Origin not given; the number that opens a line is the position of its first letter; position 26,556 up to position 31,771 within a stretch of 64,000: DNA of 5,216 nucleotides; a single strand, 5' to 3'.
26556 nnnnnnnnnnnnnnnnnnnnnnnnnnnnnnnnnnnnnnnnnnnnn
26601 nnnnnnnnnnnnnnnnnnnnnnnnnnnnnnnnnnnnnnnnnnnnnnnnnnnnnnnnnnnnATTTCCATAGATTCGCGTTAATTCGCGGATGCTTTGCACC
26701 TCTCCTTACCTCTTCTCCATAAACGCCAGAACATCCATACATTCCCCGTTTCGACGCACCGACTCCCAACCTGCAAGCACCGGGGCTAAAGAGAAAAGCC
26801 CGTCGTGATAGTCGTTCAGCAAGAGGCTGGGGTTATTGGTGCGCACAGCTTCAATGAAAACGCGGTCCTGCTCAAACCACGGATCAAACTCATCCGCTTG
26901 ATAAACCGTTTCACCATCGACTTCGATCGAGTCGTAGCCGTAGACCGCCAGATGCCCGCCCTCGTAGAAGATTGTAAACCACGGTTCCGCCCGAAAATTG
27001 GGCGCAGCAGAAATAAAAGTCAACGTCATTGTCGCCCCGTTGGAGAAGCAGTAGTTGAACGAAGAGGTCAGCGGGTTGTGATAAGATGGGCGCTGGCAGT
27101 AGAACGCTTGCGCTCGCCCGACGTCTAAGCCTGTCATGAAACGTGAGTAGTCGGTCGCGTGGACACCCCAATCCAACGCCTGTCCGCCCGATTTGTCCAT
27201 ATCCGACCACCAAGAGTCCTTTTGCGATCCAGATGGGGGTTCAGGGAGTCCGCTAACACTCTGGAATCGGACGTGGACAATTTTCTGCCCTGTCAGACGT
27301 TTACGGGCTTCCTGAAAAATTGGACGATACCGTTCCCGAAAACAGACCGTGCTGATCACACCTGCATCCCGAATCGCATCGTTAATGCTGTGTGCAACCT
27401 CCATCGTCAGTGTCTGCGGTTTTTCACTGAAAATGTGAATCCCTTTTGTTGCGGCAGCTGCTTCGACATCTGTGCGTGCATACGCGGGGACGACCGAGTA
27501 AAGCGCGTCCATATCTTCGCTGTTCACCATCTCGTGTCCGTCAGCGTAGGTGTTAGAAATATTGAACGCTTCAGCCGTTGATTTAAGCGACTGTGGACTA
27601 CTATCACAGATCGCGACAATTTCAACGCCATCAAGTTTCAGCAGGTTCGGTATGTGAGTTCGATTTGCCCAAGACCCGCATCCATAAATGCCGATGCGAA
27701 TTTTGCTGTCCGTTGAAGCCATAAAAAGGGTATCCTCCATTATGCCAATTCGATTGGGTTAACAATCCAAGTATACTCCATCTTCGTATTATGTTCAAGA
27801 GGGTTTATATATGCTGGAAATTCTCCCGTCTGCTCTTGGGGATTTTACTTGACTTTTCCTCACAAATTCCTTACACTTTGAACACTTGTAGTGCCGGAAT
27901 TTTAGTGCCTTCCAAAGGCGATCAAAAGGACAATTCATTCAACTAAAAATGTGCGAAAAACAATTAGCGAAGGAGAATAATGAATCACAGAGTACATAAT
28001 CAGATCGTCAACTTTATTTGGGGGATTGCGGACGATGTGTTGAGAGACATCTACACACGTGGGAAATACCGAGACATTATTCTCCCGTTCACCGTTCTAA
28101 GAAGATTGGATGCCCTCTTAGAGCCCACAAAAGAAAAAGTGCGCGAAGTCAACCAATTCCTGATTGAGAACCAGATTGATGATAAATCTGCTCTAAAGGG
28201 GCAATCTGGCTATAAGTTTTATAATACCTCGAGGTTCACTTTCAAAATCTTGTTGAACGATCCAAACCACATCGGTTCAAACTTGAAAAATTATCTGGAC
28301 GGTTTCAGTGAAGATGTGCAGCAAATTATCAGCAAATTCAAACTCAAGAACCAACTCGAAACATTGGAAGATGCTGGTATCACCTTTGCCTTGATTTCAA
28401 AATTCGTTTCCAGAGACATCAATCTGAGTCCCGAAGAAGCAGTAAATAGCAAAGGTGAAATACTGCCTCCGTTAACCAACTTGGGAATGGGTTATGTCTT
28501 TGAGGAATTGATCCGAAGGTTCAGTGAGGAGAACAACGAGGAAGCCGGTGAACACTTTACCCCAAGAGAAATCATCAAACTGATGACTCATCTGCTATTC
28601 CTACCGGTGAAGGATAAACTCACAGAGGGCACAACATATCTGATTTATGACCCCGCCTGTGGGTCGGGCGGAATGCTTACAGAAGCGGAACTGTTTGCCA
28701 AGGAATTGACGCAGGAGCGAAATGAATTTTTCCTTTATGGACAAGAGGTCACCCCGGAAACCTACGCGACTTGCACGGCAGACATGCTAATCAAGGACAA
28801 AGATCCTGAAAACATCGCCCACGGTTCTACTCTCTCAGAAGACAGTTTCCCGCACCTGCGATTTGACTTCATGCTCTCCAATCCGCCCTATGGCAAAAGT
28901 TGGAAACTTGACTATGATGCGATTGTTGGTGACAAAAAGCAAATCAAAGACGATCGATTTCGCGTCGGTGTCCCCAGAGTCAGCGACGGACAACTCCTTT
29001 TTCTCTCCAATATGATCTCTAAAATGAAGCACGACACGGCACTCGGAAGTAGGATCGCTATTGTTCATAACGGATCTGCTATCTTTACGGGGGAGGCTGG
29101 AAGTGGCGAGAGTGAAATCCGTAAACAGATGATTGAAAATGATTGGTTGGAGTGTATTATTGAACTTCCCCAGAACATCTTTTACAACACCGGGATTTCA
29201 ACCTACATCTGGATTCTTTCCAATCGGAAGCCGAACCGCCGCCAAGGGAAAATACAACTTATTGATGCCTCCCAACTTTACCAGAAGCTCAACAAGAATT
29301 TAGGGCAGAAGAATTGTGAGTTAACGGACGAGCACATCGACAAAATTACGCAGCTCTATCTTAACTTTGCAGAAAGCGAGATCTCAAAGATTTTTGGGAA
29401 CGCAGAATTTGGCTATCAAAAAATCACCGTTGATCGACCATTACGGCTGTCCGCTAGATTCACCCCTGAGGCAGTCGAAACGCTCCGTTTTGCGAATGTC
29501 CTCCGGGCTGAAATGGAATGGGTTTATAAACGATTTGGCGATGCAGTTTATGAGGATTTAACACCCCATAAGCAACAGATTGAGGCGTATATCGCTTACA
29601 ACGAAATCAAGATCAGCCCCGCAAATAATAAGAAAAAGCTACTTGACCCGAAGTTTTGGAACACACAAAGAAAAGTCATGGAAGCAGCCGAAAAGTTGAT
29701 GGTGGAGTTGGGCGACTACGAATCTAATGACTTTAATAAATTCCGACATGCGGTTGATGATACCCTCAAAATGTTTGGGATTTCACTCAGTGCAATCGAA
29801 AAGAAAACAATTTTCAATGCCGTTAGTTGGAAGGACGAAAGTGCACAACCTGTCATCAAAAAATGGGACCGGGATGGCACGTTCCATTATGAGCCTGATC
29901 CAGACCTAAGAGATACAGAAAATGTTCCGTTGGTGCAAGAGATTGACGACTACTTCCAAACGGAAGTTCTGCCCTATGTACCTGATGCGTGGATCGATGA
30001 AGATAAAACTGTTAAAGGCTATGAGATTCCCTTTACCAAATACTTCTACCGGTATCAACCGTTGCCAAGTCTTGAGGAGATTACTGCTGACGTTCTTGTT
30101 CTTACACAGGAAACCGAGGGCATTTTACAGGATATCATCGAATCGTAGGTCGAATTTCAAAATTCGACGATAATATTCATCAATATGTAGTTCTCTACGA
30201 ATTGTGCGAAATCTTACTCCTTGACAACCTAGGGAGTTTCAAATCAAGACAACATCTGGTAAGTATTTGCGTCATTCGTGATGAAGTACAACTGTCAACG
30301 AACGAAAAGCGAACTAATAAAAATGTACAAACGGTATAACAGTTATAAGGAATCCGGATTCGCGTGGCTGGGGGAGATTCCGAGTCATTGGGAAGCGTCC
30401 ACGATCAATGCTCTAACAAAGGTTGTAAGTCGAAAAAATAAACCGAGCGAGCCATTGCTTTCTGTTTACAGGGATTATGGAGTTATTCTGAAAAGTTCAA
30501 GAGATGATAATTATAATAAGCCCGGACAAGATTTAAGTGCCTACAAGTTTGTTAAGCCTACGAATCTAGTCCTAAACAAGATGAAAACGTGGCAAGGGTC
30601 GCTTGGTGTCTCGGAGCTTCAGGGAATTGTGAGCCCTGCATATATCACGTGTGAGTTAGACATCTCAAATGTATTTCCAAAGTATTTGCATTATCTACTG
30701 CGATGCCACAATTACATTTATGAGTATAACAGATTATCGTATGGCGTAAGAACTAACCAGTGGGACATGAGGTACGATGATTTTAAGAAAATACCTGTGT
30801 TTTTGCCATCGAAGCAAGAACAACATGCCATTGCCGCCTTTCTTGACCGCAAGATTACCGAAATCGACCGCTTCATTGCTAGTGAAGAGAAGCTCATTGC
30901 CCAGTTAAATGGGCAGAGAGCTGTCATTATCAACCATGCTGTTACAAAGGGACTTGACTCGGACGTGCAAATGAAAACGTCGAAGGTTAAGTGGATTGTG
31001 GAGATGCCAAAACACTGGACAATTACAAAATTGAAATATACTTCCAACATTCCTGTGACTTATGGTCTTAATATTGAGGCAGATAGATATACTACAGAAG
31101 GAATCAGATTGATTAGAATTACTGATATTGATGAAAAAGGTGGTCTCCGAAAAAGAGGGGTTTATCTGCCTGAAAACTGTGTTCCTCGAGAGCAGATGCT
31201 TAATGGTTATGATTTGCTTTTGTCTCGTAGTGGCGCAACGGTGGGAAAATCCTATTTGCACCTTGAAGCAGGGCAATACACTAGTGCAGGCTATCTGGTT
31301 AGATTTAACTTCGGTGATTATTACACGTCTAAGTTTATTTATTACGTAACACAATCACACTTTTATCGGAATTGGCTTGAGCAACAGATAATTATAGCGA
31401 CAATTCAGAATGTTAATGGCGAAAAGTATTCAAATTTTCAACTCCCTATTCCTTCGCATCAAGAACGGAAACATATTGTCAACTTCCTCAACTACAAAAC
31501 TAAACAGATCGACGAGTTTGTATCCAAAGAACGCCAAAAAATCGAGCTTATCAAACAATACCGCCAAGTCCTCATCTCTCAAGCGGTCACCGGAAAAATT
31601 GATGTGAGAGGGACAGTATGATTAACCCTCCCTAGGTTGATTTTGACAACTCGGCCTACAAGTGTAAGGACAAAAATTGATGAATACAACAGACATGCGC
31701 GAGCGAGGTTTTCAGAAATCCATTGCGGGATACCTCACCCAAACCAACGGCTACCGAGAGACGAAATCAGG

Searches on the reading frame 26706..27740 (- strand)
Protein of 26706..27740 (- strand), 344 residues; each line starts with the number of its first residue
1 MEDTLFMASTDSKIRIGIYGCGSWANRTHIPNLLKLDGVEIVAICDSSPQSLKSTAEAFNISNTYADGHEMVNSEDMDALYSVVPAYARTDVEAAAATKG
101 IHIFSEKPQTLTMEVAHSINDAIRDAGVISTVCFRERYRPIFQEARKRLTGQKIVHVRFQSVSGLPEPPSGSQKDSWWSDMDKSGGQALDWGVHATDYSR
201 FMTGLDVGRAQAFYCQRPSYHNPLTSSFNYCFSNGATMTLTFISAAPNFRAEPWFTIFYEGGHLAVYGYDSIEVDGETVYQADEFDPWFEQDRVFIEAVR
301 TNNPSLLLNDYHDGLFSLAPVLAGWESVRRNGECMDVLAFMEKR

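Call 13: search_protein_families(library=pfam, proteins=[window:26706-27740:-])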
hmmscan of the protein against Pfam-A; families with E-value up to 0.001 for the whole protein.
window:26706-27740:- (344 aa): 2 families
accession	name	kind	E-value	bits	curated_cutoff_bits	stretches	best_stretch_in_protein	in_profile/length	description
PF01408.29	GFO_IDH_MocA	-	4e-18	66.7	24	1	14-132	1-118/120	Oxidoreductase family, NAD-binding Rossmann fold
PF22725.1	GFO_IDH_MocA_C3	-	1.3e-10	41.8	27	1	153-264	12-123/124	GFO/IDH/MocA C-terminal domain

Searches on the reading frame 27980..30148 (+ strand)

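Call 13: search_protein_families(library=pfam, proteins=[window:27980-30148:+])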
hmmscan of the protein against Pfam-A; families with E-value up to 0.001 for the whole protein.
window:27980-30148:+ (722 aa): 4 families
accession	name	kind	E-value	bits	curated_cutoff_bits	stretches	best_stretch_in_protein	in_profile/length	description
PF02384.22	N6_Mtase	-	3.2e-66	224.2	20.4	1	170-466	6-278/311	N-6 DNA Methylase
PF12161.14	HsdM_N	-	2.7e-20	73.8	24.5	1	10-142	2-135/135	HsdM N-terminal domain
PF01170.24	UPF0020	-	4e-05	23.8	22.3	1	221-308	31-135/197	RMKL-like, methyltransferase domain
PF07669.17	Eco57I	-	0.00029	21.4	25.3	1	284-401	57-171/171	Eco57I restriction-modification methylase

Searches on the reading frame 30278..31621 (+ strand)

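Call 13: search_protein_families(library=pfam, proteins=[window:30278-31621:+])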
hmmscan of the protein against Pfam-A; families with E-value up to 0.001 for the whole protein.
window:30278-31621:+ (447 aa): 1 family
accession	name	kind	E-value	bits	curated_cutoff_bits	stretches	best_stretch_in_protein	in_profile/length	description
PF01420.25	Methylase_S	-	3.3e-10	40.9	22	2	119-210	83-166/168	Type I restriction modification DNA specificity domain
